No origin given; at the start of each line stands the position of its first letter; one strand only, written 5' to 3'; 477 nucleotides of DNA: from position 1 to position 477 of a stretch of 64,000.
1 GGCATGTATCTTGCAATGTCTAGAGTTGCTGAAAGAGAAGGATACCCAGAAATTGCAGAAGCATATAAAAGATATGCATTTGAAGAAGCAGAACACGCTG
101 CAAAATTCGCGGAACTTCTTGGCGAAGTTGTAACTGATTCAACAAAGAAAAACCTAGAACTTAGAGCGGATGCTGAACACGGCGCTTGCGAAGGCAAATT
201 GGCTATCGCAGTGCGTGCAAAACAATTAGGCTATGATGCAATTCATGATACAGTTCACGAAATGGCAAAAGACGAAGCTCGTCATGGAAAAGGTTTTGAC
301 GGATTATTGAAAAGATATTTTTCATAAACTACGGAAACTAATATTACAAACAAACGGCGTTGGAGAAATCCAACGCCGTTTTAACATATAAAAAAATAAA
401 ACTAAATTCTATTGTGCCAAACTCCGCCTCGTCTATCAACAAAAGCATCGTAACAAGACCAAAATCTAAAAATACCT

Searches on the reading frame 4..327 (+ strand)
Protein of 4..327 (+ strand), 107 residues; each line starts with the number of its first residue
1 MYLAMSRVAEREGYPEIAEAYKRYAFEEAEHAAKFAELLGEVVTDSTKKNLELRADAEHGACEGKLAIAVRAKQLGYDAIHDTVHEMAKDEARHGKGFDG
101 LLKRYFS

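Call 103: search_protein_families(library=pfam, proteins=[window:4-327:+], max_evalue=0.001)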
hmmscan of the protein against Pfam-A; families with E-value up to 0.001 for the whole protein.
window:4-327:+ (107 aa): 2 families
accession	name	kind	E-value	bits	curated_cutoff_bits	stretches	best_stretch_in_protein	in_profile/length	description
PF02915.23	Rubrerythrin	-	1.1e-10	42.4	22.8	1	1-101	16-136/137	Rubrerythrin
PF00210.30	Ferritin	-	3.9e-05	24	24.5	1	1-44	17-60/142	Ferritin-like domain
